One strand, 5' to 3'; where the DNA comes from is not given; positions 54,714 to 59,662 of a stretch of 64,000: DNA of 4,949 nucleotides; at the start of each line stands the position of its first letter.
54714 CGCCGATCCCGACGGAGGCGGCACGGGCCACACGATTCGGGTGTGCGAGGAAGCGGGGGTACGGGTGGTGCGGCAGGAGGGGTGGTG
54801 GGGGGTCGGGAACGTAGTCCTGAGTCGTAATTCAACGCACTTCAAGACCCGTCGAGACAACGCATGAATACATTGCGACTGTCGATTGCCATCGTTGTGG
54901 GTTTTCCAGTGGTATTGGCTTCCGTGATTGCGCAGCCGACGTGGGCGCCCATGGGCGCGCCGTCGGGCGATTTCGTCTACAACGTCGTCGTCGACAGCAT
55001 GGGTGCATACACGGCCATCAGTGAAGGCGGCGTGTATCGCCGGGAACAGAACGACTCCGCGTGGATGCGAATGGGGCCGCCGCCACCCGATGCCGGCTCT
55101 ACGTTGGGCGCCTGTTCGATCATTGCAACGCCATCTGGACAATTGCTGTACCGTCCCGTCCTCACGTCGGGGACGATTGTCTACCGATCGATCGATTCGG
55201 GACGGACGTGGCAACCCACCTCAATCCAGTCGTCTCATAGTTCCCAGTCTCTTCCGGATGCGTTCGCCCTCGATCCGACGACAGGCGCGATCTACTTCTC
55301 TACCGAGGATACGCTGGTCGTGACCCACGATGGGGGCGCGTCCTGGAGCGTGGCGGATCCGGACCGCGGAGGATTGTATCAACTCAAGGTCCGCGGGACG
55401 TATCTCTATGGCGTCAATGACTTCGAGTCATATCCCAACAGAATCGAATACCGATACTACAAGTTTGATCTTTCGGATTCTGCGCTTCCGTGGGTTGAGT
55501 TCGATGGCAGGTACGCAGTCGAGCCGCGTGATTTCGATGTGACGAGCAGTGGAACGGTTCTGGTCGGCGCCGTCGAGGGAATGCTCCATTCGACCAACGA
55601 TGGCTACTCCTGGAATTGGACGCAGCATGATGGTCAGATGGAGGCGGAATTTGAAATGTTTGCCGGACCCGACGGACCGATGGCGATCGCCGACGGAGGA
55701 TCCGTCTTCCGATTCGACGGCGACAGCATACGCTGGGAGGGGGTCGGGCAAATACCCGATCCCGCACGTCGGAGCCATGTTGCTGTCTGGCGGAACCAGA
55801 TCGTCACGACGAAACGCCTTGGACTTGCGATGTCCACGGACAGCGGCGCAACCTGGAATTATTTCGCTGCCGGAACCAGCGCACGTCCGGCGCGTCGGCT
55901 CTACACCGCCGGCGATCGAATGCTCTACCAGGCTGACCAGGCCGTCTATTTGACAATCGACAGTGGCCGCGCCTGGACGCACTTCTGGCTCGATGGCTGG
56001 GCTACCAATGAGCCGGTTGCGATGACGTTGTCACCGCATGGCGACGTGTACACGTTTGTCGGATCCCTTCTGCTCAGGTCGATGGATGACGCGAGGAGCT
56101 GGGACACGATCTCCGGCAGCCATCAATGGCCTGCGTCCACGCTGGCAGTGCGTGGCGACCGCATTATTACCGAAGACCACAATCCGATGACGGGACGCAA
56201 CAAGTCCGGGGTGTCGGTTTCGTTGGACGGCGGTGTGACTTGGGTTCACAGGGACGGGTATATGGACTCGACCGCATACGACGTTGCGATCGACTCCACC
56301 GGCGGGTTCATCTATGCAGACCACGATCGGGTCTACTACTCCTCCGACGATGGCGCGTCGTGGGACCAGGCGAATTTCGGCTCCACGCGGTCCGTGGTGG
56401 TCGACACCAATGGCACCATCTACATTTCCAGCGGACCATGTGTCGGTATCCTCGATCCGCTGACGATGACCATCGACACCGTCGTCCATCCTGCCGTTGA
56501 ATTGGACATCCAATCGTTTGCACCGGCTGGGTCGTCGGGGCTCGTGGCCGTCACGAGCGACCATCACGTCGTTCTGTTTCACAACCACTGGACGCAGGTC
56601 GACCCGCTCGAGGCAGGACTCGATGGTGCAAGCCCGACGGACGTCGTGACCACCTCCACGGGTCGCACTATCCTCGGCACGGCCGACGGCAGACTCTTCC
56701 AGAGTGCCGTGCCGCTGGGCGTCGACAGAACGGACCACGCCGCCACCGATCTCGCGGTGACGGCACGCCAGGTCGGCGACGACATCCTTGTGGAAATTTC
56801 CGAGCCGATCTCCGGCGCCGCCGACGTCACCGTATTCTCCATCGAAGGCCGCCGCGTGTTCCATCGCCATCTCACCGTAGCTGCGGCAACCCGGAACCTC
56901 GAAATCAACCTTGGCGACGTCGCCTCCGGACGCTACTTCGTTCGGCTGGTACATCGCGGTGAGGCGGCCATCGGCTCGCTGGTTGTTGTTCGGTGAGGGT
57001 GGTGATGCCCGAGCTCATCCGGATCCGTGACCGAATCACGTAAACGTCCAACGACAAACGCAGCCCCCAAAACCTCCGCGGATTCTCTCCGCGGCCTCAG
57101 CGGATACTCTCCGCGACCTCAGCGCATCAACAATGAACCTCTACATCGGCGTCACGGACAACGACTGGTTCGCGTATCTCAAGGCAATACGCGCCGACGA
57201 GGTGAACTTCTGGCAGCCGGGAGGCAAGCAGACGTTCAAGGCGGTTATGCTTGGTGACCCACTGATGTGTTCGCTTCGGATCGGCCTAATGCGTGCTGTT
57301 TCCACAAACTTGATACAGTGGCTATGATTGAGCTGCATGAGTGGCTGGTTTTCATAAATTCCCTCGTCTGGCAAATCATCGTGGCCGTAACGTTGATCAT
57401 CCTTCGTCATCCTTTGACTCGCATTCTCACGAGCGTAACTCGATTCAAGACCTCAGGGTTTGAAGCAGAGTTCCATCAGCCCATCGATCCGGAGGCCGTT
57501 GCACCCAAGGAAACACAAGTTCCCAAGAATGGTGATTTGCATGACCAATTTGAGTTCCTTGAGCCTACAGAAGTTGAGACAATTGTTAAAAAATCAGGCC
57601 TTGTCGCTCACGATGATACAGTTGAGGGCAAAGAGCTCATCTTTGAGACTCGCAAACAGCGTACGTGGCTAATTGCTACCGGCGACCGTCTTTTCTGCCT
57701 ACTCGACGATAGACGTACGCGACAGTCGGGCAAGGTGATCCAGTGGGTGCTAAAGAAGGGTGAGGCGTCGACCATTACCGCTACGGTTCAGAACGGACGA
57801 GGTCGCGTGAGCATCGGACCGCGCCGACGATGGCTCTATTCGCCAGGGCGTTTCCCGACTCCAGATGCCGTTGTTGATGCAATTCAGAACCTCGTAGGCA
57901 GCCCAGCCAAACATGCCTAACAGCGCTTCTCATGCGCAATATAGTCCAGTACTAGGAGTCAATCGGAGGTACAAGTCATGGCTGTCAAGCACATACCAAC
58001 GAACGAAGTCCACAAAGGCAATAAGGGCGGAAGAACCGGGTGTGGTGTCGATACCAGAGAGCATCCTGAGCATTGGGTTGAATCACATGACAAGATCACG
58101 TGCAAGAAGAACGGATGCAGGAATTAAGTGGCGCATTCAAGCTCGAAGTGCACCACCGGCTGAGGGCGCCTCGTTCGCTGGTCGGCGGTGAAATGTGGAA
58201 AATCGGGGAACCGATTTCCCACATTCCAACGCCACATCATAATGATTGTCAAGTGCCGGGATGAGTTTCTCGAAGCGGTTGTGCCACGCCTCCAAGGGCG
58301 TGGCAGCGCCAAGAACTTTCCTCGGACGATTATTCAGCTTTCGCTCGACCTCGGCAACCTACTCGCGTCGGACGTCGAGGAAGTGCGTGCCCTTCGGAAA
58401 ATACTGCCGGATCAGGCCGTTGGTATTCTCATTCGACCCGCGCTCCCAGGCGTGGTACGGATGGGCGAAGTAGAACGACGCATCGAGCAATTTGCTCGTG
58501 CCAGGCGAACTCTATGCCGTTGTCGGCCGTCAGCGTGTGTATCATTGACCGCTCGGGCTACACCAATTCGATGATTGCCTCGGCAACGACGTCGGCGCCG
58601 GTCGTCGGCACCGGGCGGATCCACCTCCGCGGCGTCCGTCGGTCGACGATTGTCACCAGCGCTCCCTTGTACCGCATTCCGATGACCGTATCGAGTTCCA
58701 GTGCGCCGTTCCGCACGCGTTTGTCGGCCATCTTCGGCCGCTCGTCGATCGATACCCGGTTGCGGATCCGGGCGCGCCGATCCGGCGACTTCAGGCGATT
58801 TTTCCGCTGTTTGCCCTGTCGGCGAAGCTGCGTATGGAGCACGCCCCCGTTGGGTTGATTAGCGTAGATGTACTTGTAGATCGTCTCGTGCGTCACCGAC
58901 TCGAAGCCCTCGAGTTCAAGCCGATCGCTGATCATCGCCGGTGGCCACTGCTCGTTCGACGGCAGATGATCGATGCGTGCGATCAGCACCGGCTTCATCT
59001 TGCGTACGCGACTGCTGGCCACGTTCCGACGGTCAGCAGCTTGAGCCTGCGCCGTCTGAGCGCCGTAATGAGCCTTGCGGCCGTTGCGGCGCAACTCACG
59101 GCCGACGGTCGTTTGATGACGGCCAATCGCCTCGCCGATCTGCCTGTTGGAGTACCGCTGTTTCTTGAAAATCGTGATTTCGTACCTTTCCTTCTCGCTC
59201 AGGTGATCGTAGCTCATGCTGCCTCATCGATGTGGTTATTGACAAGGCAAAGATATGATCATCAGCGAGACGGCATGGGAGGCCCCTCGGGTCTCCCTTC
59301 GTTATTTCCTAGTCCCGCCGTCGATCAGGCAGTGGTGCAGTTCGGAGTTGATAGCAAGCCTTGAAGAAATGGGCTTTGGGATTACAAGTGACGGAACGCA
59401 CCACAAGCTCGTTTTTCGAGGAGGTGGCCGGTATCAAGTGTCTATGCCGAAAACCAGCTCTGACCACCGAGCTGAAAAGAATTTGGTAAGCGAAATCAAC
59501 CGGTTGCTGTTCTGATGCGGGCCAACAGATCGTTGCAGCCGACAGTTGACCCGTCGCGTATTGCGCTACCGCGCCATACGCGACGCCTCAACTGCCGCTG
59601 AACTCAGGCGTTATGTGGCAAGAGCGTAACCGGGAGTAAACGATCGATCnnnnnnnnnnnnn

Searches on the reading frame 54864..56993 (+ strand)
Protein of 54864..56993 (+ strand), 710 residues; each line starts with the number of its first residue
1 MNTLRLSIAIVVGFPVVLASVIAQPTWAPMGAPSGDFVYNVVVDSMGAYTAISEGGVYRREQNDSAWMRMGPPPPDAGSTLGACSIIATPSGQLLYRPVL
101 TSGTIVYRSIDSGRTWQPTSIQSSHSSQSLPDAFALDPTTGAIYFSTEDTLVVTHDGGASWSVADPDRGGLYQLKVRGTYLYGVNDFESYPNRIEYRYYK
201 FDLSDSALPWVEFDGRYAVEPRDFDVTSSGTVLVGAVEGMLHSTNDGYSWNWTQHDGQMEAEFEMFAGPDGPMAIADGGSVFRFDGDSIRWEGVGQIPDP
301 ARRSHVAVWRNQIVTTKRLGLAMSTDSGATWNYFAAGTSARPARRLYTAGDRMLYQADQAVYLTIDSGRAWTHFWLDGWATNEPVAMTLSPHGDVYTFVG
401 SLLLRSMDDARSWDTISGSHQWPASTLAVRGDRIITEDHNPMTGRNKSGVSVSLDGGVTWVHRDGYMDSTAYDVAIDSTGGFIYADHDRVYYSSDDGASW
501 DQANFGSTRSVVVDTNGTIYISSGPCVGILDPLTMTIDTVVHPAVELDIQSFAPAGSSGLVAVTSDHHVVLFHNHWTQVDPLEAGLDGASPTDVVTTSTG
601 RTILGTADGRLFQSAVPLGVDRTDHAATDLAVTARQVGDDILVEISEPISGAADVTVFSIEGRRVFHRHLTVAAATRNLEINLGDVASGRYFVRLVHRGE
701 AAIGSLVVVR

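Call 16: search_protein_families(library=pfam, proteins=[window:54864-56993:+], max_evalue=0.01)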
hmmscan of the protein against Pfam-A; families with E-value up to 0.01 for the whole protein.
window:54864-56993:+ (710 aa): 5 families
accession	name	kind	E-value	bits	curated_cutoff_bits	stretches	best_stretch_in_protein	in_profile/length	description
PF15902.12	Sortilin-Vps10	-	1.2e-11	44.5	33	0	101-163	42-111/446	Sortilin, neurotensin receptor 3,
PF19755.4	DUF6242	-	6e-07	30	29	0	57-161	120-217/217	Domain of unknown function (DUF6242)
PF02012.26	BNR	-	3.8e-06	26.5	27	0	153-162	2-11/12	BNR/Asp-box repeat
PF24316.1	Tli3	-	0.00043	21.1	27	0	86-127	56-107/129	T6SS Tli3 immunity protein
PF18962.6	Por_Secre_tail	-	0.00045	20.9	27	1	643-702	12-69/75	Secretion system C-terminal sorting domain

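Call 80: find_encoding_contigs(protein=window:54864-56993:+, flank=3000, max_places=2)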
Protein window:54864-56993:+ (710 aa): 1 contig read that carries it; 1 place shown.
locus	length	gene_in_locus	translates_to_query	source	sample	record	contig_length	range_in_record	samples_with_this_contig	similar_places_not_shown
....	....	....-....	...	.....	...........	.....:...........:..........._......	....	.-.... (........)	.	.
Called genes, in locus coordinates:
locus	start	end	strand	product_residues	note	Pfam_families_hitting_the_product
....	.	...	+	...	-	?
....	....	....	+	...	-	-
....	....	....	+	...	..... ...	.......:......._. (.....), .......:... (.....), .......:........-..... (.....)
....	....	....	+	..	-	-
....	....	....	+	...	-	-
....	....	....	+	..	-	-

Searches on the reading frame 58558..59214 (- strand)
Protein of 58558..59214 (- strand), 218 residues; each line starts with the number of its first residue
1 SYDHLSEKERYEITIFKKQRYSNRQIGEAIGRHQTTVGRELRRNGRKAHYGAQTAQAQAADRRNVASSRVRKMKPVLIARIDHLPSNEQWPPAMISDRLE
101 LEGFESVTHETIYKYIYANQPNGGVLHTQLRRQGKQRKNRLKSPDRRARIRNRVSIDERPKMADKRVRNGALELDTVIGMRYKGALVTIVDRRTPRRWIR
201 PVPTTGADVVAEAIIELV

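Call 16: search_protein_families(library=pfam, proteins=[window:58558-59214:-], max_evalue=0.01)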
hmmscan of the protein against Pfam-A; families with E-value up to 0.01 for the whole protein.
window:58558-59214:- (218 aa): 2 families
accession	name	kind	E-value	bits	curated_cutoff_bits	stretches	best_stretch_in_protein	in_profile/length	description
PF13936.12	HTH_38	-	7.1e-13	48.5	27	1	1-44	1-44/44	Helix-turn-helix domain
PF13565.12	HTH_32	-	0.00098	20.1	33.7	1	68-115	24-72/73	Homeodomain-like domain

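Call 42: search_protein_families(library=ncbifam, proteins=[window:58558-59214:-], max_evalue=0.1)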
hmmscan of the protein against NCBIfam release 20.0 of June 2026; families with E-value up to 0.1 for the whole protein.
window:58558-59214:- (218 aa): 4 families
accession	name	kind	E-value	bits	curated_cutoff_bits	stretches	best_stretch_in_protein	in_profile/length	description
NF033563.0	transpos_IS30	equivalog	2.2e-39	135.8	80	1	36-217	2-181/267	IS30 family transposase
NF033546.1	transpos_IS21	equivalog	0.0063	16.1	160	1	17-120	5-99/294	IS21 family transposase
TIGR02937.1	sigma70-ECF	superfamily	0.02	14.5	42.9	0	3-43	116-156/165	sigma-70 family RNA polymerase sigma factor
NF033545.0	transpos_IS630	equivalog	0.034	13.6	100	1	10-120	2-109/299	IS630 family transposase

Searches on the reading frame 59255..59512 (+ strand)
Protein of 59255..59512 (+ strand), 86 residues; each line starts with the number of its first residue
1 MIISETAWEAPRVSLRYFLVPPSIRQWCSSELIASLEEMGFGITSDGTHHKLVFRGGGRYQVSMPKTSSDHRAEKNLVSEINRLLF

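Call 16: search_protein_families(library=pfam, proteins=[window:59255-59512:+], max_evalue=0.01)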
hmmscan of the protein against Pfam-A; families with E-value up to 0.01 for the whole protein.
window:59255-59512:+ (86 aa): 0 families

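Call 42: search_protein_families(library=ncbifam, proteins=[window:59255-59512:+], max_evalue=0.1)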
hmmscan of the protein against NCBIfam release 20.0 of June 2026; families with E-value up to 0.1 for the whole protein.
window:59255-59512:+ (86 aa): 0 families

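Call 70: search_protein_families(library=padloc, proteins=[window:59255-59512:+], max_evalue=0.001)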
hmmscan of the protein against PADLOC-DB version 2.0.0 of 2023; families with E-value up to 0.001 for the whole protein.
window:59255-59512:+ (86 aa): 1 family
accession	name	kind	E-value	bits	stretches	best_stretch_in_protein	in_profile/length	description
PDLC02910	HicA-like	-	0.00018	19.4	1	32-83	12-60/61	-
